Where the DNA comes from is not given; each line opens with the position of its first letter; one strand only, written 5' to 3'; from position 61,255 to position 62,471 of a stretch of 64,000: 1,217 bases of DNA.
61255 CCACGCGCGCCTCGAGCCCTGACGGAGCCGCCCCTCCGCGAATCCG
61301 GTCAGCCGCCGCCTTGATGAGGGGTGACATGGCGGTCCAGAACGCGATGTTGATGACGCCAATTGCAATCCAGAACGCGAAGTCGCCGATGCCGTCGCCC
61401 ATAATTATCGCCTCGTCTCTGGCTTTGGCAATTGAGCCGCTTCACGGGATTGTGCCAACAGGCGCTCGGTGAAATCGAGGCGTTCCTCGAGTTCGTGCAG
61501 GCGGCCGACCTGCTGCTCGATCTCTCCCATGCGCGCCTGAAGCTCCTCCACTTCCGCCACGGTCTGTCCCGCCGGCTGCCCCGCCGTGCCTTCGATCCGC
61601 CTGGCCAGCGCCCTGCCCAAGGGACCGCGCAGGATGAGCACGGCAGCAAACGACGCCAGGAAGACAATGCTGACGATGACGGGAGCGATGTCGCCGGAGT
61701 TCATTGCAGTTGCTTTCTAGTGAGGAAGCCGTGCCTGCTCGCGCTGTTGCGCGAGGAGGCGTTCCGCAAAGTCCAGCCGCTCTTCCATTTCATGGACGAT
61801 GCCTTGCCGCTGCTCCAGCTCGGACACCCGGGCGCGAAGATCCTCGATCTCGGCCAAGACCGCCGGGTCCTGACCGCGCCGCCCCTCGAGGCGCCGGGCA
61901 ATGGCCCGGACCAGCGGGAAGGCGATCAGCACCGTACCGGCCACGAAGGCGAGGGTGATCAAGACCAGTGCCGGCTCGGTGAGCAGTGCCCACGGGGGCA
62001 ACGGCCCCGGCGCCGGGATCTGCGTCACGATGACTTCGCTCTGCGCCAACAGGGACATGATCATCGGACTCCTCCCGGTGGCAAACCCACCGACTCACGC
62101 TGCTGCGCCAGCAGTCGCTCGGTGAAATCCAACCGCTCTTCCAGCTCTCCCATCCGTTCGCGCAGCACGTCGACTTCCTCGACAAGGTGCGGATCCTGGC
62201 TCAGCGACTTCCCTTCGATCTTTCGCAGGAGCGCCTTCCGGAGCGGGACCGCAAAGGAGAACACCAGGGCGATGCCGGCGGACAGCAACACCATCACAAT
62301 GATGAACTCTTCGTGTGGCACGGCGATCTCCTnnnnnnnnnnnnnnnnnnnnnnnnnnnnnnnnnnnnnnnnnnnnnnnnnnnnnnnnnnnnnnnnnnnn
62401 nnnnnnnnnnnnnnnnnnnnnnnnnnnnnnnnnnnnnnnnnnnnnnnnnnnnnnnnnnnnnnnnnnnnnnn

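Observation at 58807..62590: Eight tandem paralogous small membrane proteins ending in a near-invariant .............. block, running into YbjN-like and PspA genes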

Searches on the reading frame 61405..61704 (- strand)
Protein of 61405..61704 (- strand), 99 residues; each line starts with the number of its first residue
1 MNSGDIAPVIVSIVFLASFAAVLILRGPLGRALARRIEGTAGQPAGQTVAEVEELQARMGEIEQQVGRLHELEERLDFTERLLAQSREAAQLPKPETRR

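Call 3: search_protein_families(library=pfam, proteins=[window:61405-61704:-], max_evalue=1)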
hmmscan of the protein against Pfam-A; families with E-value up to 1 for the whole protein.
window:61405-61704:- (99 aa): 1 family
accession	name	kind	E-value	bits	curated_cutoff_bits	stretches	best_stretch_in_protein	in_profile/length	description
PF25526.1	LIP-1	-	0.02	14.7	34.1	1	53-96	101-145/250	Liprin-alpha-like coiled coil domain 2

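Call 4: search_protein_families(library=ncbifam, proteins=[window:61405-61704:-], max_evalue=1)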
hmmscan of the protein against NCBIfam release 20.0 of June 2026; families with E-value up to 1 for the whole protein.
window:61405-61704:- (99 aa): 1 family
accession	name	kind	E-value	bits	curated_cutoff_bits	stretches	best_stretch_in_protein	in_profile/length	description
TIGR01149.1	mtrG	equivalog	0.14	12.1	50.65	1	58-85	10-37/70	tetrahydromethanopterin S-methyltransferase subunit MtrG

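Call 48: list_cluster_members(proteins=[window:61405-61704:-, window:60744-61115:-, window:61112-61402:-, window:60038-60385:-, window:61717-62064:-, window:59590-59985:-, window:58807-59583:-])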
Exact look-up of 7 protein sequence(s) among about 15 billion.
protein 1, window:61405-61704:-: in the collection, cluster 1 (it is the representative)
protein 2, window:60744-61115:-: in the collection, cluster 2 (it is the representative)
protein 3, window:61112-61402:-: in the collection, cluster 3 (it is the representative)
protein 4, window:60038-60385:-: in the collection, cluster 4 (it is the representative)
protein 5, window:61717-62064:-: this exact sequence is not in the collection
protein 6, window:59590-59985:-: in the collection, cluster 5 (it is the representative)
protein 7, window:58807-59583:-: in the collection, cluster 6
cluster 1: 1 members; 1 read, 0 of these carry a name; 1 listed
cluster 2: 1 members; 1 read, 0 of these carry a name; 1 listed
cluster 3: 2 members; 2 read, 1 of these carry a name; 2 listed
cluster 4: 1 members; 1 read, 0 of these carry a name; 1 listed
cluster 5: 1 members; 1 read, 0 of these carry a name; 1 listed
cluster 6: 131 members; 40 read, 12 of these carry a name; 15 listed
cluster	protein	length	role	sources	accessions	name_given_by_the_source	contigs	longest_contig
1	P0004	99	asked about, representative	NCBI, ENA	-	-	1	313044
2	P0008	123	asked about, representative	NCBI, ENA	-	-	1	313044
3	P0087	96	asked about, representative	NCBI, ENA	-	-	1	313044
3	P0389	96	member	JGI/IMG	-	hypothetical protein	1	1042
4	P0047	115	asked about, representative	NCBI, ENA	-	-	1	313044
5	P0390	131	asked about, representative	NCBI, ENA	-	-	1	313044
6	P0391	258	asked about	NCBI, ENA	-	-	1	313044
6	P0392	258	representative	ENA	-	-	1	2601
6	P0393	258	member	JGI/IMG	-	phage shock protein A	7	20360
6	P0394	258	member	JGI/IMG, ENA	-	phage shock protein A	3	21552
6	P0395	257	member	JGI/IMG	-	phage shock protein A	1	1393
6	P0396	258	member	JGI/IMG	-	phage shock protein A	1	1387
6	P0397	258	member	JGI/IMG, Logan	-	phage shock protein A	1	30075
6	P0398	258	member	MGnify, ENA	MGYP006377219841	FL=1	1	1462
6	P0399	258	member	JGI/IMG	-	phage shock protein A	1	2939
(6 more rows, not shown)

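Call 63: find_encoding_contigs(protein=P0390, flank=10000, max_places=1)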
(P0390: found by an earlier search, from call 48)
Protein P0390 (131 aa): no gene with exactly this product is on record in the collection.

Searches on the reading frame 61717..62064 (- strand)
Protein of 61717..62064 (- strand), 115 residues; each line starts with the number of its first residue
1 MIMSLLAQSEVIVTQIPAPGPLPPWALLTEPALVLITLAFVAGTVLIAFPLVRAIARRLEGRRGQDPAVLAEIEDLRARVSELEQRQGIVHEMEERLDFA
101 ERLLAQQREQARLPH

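Call 3: search_protein_families(library=pfam, proteins=[window:61717-62064:-], max_evalue=1)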
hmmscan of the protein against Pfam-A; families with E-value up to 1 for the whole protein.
window:61717-62064:- (115 aa): 3 families
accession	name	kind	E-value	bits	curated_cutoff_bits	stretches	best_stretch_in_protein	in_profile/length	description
PF08990.16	Docking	-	0.024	14.8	20.9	1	68-84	12-28/29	Erythronolide synthase docking domain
PF07219.19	HemY_N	-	0.028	15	31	1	23-113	8-91/107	HemY protein N-terminus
PF04508.17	Pox_A_type_inc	-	0.22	11.9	21.4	1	72-86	2-16/23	Viral A-type inclusion protein repeat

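Call 4: search_protein_families(library=ncbifam, proteins=[window:61717-62064:-], max_evalue=1)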
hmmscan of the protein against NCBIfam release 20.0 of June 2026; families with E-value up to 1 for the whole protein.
window:61717-62064:- (115 aa): 1 family
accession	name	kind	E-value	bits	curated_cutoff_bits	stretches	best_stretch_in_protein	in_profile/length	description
TIGR03142.1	cytochro_ccmI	equivalog_domain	0.17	12.2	29.3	1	35-111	5-81/118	c-type cytochrome biogenesis protein CcmI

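Call 45: search_protein_families(library=padloc, proteins=[window:61717-62064:-], max_evalue=0.1)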
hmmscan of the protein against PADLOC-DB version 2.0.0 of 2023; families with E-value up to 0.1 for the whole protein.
window:61717-62064:- (115 aa): 0 families

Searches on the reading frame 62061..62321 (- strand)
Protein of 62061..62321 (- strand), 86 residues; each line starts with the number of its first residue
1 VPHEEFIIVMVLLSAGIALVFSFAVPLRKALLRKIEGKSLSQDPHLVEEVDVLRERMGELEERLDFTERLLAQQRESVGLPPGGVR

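Call 3: search_protein_families(library=pfam, proteins=[window:62061-62321:-], max_evalue=1)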
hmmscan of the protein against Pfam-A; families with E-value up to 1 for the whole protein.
window:62061-62321:- (86 aa): 1 family
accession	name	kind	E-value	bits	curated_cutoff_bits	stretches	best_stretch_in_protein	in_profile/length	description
PF01166.23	TSC22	-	0.074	13.7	30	1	48-65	14-31/57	TSC-22/dip/bun family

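Call 4: search_protein_families(library=ncbifam, proteins=[window:62061-62321:-], max_evalue=1)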
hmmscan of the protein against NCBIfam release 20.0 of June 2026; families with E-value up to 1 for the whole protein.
window:62061-62321:- (86 aa): 1 family
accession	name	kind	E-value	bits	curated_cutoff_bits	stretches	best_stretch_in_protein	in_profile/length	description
TIGR02976.1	phageshock_pspB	equivalog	0.06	13.6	51.7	1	29-74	21-68/75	envelope stress response membrane protein PspB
